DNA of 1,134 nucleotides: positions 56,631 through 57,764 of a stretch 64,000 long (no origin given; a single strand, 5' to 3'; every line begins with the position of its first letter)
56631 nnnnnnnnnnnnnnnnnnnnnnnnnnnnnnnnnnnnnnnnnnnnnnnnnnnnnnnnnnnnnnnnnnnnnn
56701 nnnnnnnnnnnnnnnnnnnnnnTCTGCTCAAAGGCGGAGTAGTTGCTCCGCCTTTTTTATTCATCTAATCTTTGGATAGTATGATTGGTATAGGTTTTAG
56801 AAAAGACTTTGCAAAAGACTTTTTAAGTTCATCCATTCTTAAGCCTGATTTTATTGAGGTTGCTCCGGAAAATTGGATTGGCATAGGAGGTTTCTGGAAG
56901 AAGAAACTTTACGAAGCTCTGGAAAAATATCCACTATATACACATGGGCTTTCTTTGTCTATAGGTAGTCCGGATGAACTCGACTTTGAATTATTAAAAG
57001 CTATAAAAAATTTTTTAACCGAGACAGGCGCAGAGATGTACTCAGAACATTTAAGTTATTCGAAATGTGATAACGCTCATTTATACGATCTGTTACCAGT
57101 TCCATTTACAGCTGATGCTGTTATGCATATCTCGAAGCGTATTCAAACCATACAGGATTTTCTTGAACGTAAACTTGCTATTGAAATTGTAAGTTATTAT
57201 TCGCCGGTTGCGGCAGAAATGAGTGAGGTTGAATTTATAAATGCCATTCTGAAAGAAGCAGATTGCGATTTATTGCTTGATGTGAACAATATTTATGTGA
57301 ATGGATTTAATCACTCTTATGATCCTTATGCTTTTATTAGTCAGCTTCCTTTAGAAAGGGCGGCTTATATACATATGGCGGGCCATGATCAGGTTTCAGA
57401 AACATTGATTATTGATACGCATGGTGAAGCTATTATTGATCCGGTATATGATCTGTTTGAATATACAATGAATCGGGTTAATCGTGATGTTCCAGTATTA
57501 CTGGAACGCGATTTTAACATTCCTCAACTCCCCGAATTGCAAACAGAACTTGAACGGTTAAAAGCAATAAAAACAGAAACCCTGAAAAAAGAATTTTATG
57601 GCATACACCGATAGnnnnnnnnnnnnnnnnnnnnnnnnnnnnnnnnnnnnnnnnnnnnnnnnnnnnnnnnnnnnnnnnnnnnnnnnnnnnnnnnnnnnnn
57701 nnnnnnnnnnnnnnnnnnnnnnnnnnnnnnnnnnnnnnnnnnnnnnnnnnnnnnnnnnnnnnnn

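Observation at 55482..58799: ECF/ZAS-controlled MNIO (DUF692) peptide-modification cluster with a Cys-repeat precursor, DUF2063-type partner and DoxX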

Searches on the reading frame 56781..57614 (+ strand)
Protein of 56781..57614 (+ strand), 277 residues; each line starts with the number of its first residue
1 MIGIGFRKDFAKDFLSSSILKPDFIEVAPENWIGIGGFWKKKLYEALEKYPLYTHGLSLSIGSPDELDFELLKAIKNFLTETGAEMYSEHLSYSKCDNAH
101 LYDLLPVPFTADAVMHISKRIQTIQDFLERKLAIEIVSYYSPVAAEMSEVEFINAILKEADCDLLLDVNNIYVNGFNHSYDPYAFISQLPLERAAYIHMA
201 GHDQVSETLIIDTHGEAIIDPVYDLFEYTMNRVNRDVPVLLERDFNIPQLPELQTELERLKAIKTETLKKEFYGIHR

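Call 3: search_protein_families(library=pfam, proteins=[window:56781-57614:+], max_evalue=0.1)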
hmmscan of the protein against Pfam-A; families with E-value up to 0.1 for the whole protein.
window:56781-57614:+ (277 aa): 2 families
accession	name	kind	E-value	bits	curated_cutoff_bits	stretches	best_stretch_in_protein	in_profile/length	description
PF05114.20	MbnB_TglH_ChrH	-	9.6e-96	320.5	25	1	2-263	2-261/263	RiPP precursor modification enzyme MbnB/TglH/ChrH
PF08974.15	DUF1877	-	0.06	13.9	22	0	68-130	88-152/163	Domain of unknown function (DUF1877)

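Call 4: search_protein_families(library=ncbifam, proteins=[window:56781-57614:+], max_evalue=0.1)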
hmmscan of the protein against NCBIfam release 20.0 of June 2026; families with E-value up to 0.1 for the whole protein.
window:56781-57614:+ (277 aa): 6 families
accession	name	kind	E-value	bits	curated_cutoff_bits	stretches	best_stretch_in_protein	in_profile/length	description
NF003818.2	PRK05409.1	equivalog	2.3e-114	381.4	360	1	2-263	2-263/264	HvfB family MNIO-type RiPP peptide maturase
NF050167.1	MNIO_BufB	equivalog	1.6e-77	260.4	310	1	2-259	1-260/262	MNIO family bufferin maturase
NF050151.1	RiPP_MNIO_ApyH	equivalog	2.2e-20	73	400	1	39-260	44-276/283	multinuclear non-heme iron-dependent oxidative enzyme ApyH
NF050165.1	MNIO_ChrH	equivalog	6.2e-13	48.5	600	1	72-243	81-257/363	MNIO family chryseobactin maturase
TIGR04159.2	methbact_MbnB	equivalog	3.2e-12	46.5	325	1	74-264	72-259/261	methanobactin biosynthesis protein MbnB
NF004569.0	PRK05906.1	equivalog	0.033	13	439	1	25-89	298-354/454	lipid A biosynthesis lauroyl acyltransferase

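Call 14: search_solved_structures(query=window:56781-57614:+, show_alignments=3)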
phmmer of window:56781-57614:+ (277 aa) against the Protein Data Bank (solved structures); distinct sequences matched with E-value up to 0.001: 4.
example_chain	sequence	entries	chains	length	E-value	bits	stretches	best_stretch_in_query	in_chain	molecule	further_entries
3bww_A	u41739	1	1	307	1.4e-71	244.5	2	3-205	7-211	Protein of unknown function DUF692/COG3220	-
8hci_D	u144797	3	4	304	6.2e-14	55.4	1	105-241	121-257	DUF692 family protein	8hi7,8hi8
7dz9_B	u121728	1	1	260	2e-10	43.9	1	64-247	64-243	cpMbnB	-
7dz9_A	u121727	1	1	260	2e-10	43.9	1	64-247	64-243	MbnB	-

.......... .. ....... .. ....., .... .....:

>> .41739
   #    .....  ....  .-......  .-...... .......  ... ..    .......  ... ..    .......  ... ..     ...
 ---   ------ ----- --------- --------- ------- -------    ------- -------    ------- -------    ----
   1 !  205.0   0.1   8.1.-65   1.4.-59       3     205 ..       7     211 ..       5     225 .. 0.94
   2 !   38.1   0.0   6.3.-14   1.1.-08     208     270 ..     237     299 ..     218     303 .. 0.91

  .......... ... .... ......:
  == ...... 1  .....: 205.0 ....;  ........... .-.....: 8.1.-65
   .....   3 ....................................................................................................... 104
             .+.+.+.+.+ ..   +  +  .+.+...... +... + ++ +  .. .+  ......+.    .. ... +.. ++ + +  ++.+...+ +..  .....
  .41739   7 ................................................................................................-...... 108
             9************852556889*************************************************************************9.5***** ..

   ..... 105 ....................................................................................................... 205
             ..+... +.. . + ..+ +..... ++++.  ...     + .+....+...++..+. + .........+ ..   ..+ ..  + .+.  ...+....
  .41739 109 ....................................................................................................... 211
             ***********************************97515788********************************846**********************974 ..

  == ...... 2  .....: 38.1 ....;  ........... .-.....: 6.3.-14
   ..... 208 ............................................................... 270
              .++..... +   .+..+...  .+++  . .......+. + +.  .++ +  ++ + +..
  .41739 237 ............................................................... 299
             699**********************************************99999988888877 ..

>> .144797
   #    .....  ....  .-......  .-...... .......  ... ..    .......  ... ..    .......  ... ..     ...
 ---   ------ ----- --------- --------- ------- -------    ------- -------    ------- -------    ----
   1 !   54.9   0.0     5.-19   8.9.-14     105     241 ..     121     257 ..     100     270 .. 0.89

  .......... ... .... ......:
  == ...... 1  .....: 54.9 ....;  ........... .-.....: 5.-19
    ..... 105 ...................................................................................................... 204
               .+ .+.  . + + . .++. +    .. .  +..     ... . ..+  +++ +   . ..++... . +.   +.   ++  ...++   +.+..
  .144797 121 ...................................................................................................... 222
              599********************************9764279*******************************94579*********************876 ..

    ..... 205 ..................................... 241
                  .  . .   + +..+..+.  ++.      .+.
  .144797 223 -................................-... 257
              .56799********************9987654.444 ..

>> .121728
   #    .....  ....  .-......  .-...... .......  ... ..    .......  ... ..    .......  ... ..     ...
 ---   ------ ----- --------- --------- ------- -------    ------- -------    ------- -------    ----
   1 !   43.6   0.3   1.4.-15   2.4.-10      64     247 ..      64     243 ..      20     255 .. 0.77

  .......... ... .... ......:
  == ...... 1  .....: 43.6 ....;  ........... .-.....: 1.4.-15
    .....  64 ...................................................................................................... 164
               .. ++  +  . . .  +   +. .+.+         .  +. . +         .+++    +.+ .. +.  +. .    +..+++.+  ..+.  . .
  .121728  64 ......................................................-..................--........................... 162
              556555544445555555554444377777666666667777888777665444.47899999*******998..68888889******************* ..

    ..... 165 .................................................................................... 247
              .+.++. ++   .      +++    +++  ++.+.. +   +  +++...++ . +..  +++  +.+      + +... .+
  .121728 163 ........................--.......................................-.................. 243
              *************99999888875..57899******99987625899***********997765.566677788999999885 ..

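Call 16: find_homologous_proteins(query=window:56781-57614:+, max_evalue=1e-20)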
Query window:56781-57614:+ (277 aa): 7999 proteins with E <= 1e-20 among 8000 candidates; the best 120 are listed.
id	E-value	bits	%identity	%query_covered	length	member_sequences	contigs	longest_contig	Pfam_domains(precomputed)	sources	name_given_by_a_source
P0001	1.5e-182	623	100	100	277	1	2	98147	PF05114.21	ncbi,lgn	-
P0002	8.5e-166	568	89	100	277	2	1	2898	PF05114.21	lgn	-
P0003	8.6e-160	549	84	100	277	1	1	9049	PF05114.21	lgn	-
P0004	2.9e-159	547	86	100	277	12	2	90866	PF05114.21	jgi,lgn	jgi:uncharacterized protein (UPF0276 family)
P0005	7.0e-156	536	84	100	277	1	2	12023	PF05114.21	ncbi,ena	-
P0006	1.9e-155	534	83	100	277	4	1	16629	PF05114.21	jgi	-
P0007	7.4e-155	532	83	100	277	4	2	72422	PF05114.21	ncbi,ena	-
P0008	2.0e-154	531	82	100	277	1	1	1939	PF05114.21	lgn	-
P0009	3.1e-154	530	83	100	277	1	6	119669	PF05114.21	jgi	jgi:uncharacterized protein (UPF0276 family)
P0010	2.9e-153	527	82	100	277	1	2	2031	PF05114.21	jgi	jgi:uncharacterized protein (UPF0276 family)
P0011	3.0e-153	527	82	100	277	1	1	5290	PF05114.21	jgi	jgi:uncharacterized protein (UPF0276 family)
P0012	1.0e-152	525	82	100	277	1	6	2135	PF05114.21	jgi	jgi:uncharacterized protein (UPF0276 family)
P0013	1.6e-151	521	80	100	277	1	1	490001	PF05114.21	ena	-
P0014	2.5e-151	521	82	100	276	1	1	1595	PF05114.21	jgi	jgi:uncharacterized protein (UPF0276 family)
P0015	3.6e-150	517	80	100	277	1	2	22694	PF05114.21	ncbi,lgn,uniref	ncbi:MAG: HvfB family MNIO-type RiPP peptide maturase [Cytophaga sp.]|uniref:HvfB family MNIO-type R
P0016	1.8e-147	508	79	100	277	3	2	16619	PF05114.21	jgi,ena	-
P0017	1.3e-141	489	75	99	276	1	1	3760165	PF05114.21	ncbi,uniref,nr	ncbi:HvfB family MNIO-type RiPP peptide maturase [Ferruginibacter albus]|uniref:HvfB family MNIO-typ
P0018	8.5e-141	486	75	99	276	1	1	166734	PF05114.21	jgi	jgi:uncharacterized protein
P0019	9.2e-141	486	75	99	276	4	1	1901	PF05114.21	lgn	-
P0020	2.2e-140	485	76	99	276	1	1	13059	PF05114.21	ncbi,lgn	-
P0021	5.5e-140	484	76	99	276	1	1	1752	PF05114.21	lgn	-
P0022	8.0e-140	483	76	99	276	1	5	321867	PF05114.21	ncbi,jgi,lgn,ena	jgi:uncharacterized protein (UPF0276 family)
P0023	9.0e-140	483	75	99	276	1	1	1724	PF05114.21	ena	-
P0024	1.0e-139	483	74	99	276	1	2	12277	PF05114.21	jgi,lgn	jgi:uncharacterized protein (UPF0276 family)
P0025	1.3e-139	482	74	99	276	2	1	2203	PF05114.21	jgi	jgi:uncharacterized protein (UPF0276 family)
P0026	1.8e-139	482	74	99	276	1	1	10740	PF05114.21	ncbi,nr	ncbi:MAG TPA: DUF692 domain-containing protein [Ferruginibacter sp.]|nr:DUF692 domain-containing pro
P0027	2.1e-139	482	74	99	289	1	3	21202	PF05114.21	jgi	jgi:uncharacterized protein (UPF0276 family)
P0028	2.1e-139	482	74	99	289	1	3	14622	PF05114.21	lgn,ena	-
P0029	2.9e-139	481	84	88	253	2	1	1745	PF05114.21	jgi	jgi:uncharacterized protein (UPF0276 family)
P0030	3.0e-139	481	76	99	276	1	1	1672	PF05114.21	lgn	-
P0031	3.2e-139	481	75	99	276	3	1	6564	PF05114.21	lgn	-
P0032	8.3e-139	480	75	99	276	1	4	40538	PF05114.21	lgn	-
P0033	8.4e-139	480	75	99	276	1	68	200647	PF05114.21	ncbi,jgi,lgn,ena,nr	ncbi:MAG: DUF692 domain-containing protein [Sediminibacterium magnilacihabitans]|nr:DUF692 domain-co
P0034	8.6e-139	480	75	99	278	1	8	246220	PF05114.21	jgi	jgi:uncharacterized protein (UPF0276 family)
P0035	8.9e-139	480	76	97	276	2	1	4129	PF05114.21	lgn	-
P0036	9.8e-139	479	75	99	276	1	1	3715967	PF05114.21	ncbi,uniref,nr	ncbi:DUF692 domain-containing protein [Asinibacterium sp. OR53]|uniref:HvfB family MNIO-type RiPP pe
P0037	1.1e-138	479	75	99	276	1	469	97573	PF05114.21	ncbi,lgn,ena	-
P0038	1.1e-138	479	75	99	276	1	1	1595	PF05114.21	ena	-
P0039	1.1e-138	479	75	99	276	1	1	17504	PF05114.21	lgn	-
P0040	3.7e-138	478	73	99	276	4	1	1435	PF05114.21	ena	-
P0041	4.0e-138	477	75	99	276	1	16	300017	PF05114.21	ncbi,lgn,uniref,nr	ncbi:hypothetical protein SAMN05444410_102191 [Hydrobacter penzbergensis]|uniref:Uncharacterized pro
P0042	5.2e-138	477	75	99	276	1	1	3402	PF05114.21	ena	-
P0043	5.6e-138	477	76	97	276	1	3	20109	PF05114.21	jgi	-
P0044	5.8e-138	477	75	99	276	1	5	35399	PF05114.21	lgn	-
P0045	7.1e-138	477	75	99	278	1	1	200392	PF05114.21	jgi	-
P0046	8.9e-138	476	73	99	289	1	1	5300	PF05114.21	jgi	jgi:uncharacterized protein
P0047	1.1e-137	476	74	99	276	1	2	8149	PF05114.21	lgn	-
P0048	1.4e-137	476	74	99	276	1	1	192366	PF05114.21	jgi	jgi:uncharacterized protein (UPF0276 family)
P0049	3.2e-137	475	74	97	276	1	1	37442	PF05114.21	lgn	-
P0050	3.5e-137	474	74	99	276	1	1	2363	PF05114.21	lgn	-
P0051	3.7e-137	474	74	99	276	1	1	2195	PF05114.21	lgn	-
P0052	4.7e-137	474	74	99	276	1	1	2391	PF05114.21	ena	-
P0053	5.4e-137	474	74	99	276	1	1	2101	PF05114.21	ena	-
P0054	6.7e-137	473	73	99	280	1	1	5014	PF05114.21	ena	-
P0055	8.0e-137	473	74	99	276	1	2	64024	PF05114.21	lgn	-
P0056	9.6e-137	473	73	99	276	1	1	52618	PF05114.21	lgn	-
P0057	1.3e-136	473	74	99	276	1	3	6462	PF05114.21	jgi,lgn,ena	-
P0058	1.4e-136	472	73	99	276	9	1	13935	PF05114.21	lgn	-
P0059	1.7e-136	472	74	98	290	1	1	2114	PF05114.21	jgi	jgi:uncharacterized protein (UPF0276 family)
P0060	2.0e-136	472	74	99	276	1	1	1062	PF05114.21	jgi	jgi:uncharacterized protein (UPF0276 family)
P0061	2.3e-136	472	73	99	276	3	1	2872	PF05114.21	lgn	-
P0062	2.4e-136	472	73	97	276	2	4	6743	PF05114.21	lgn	-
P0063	2.8e-136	471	74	99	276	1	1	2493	PF05114.21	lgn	-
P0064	2.9e-136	471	74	99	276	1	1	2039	PF05114.21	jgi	jgi:hypothetical protein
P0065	3.0e-136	471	74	99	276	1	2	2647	PF05114.21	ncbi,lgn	-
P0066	3.0e-136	471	73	99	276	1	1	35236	PF05114.21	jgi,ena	jgi:uncharacterized protein (UPF0276 family)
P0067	3.5e-136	471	73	99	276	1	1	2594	PF05114.21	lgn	-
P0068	3.8e-136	471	74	99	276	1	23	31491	PF05114.21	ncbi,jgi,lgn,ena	jgi:uncharacterized protein (UPF0276 family)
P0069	4.1e-136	471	74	97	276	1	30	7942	PF05114.21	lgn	-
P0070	6.0e-136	470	72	99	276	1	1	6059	PF05114.21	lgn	-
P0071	6.6e-136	470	72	99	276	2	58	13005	PF05114.21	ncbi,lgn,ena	-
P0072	6.8e-136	470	74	97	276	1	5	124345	PF05114.21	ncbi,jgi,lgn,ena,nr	ncbi:MAG TPA: DUF692 domain-containing protein [Chitinophagaceae bacterium]|nr:DUF692 domain-contain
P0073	6.8e-136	470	73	99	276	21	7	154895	PF05114.21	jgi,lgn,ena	-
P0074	8.7e-136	470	74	99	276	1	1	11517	PF05114.21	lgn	-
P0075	9.2e-136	470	73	99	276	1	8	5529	PF05114.21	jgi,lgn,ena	-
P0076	9.8e-136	470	72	99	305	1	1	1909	PF05114.21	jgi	jgi:uncharacterized protein (UPF0276 family)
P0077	1.0e-135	470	73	99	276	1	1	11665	PF05114.21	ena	-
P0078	1.0e-135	470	72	99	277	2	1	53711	PF05114.21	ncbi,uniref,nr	ncbi:MAG TPA: DUF692 domain-containing protein [Chitinophaga sp.]|uniref:HvfB family MNIO-type RiPP 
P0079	1.1e-135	470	73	99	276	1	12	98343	PF05114.21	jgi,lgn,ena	jgi:uncharacterized protein (UPF0276 family)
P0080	1.1e-135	469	75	98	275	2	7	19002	PF05114.21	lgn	-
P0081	1.2e-135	469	75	98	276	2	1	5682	PF05114.21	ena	-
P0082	1.4e-135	469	73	99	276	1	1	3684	PF05114.21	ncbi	ncbi:MAG TPA: DUF692 domain-containing protein [Chitinophaga sp.]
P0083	1.4e-135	469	73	99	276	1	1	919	PF05114.21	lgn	-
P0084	1.5e-135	469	73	99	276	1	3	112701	PF05114.21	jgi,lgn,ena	-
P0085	1.7e-135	469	72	99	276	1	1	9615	PF05114.21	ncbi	-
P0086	1.8e-135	469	73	99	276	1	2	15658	PF05114.21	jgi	-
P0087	1.9e-135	469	73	99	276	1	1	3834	PF05114.21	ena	-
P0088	2.0e-135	469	74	97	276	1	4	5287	PF05114.21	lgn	-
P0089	2.1e-135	469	72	99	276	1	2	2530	PF05114.21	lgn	-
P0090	2.2e-135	469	72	99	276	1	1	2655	PF05114.21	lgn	-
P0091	2.2e-135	468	73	99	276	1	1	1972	PF05114.21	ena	-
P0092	2.4e-135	468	73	99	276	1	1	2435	PF05114.21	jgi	jgi:uncharacterized protein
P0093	2.4e-135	468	72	99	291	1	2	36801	PF05114.21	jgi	jgi:uncharacterized protein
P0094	2.5e-135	468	72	99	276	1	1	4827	PF05114.21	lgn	-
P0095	2.5e-135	468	74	97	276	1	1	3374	PF05114.21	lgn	-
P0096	2.7e-135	468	73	99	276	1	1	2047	PF05114.21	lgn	-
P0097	2.9e-135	468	73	99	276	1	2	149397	PF05114.21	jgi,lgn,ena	-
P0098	3.0e-135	468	73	99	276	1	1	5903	PF05114.21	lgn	-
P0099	3.0e-135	468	72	99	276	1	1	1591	PF05114.21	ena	-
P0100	3.0e-135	468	72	99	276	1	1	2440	PF05114.21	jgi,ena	-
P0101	3.0e-135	468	73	99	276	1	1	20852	PF05114.21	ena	-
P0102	3.3e-135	468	72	99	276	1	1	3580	PF05114.21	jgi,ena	-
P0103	3.4e-135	468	72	99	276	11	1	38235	PF05114.21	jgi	jgi:uncharacterized protein (UPF0276 family)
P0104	3.5e-135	468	73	99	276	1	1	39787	PF05114.21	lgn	-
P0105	4.3e-135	468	72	99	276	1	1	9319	PF05114.21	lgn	-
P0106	4.9e-135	467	74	97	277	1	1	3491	PF05114.21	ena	-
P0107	5.2e-135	467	74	99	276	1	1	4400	PF05114.21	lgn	-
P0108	5.5e-135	467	72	99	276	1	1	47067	PF05114.21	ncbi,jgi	jgi:uncharacterized protein (UPF0276 family)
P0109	5.7e-135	467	71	99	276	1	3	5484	PF05114.21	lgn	-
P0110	6.3e-135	467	60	99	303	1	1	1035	PF05114.21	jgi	jgi:uncharacterized protein (UPF0276 family)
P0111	6.3e-135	467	74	98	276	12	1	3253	PF05114.21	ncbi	-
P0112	6.8e-135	467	73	99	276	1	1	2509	PF05114.21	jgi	jgi:hypothetical protein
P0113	6.9e-135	467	72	99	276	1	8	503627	PF05114.21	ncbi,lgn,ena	-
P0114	7.2e-135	467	73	98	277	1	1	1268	PF05114.21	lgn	-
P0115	7.5e-135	467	73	99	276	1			PF05114.21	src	-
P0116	9.0e-135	466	72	99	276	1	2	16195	PF05114.21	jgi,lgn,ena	-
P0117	9.3e-135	466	71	99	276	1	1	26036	PF05114.21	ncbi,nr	ncbi:MAG: DUF692 domain-containing protein [Niabella sp.]|nr:DUF692 domain-containing protein [Niabe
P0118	9.5e-135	466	72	99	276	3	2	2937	PF05114.21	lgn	-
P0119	9.6e-135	466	73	99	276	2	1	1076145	PF05114.21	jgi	jgi:uncharacterized protein (UPF0276 family)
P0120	1.1e-134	466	73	99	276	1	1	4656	PF05114.21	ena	-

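Call 17: find_related_loci(query=window:56781-57614:+, collection=genome_contigs, flank=4000)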
Query window:56781-57614:+ (277 aa) in genome_contigs; peptide patterns used: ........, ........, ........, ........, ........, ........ (x = any residue, [..] = any of these).
200 stretches matched a pattern; 163 encode a relative of the query (tblastn E <= 1e-3); the best 80 are kept; 80 distinct loci.
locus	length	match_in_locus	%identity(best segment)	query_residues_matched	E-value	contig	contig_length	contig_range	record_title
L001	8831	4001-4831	85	1-277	1e-165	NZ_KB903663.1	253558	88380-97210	Cytophaga aurantiaca DSM 3654 A3EEDRAFT_scaffold_6.7, whole genome shotgun sequence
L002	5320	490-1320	80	1-277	1e-156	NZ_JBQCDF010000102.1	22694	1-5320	MAG: Cytophaga sp. isolate bin093 k141_1773245, whole genome shotgun sequence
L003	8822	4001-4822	74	1-274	3e-145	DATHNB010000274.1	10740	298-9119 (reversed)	MAG TPA_asm: Ferruginibacter sp. isolate SMAG_U12647 k141_1275382, whole genome shotgun sequence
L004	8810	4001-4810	74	1-270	2e-142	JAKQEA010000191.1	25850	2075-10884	MAG: Bacteroidota bacterium isolate USDE_maxbin.081 k141_1565880, whole genome shotgun sequence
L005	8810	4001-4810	74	1-270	9e-141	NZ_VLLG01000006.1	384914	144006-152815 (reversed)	Chitinophaga japonensis strain DSM 13484 LX66DRAFT_scaffold00005.5, whole genome shotgun sequence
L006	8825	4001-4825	72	1-275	3e-140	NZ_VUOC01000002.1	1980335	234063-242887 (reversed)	Chitinophaga agrisoli strain BN140078 contig_2, whole genome shotgun sequence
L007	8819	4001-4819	73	1-273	1e-139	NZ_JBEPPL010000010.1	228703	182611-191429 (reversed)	Pedobacter sp. UYP1 Ga0504885_10, whole genome shotgun sequence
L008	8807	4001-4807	73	1-269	3e-139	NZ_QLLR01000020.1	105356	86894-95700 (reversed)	Pedobacter cryoconitis strain DSM 14825 LY11DRAFT_scaffold00020.20, whole genome shotgun sequence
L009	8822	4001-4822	71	1-274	1e-137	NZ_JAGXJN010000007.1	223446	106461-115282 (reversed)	Chitinophaga sp. GbtcB8 B8_7, whole genome shotgun sequence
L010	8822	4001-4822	71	1-274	6e-138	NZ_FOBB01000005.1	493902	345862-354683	Chitinophaga rupis strain DSM 21039, whole genome shotgun sequence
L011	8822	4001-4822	71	1-274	1e-137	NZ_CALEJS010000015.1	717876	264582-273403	MAG: uncultured Chitinophaga sp. isolate SRR4028130_bin.8_CONCOCT_v1.1_MAG ERZ795040.3, whole genome shotgun sequence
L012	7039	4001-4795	72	1-265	3e-137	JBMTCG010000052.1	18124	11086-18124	MAG: Flavobacteriales bacterium isolate LKB_V4_S16_100percent_par_LKB_V4_S16_metabat.46 NODE_2343_length_18124_cov_7.592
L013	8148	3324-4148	72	1-275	8e-137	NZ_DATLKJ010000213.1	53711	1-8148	MAG: Chitinophaga sp. isolate SMAG_U13719 k141_14478, whole genome shotgun sequence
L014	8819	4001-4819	69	1-273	1e-133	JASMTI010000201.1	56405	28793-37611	MAG: Bacteroidales bacterium isolate GSC-VFA-60_REP6 CoA_60C_k149_81310, whole genome shotgun sequence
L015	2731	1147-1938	71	1-264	5e-139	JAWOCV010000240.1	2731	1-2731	MAG: Marinilabilia sp. isolate BLK5-1.bin.79 k191_1169815, whole genome shotgun sequence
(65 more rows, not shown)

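Call 48: find_encoding_contigs(protein=P0001, flank=6000, max_places=3)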
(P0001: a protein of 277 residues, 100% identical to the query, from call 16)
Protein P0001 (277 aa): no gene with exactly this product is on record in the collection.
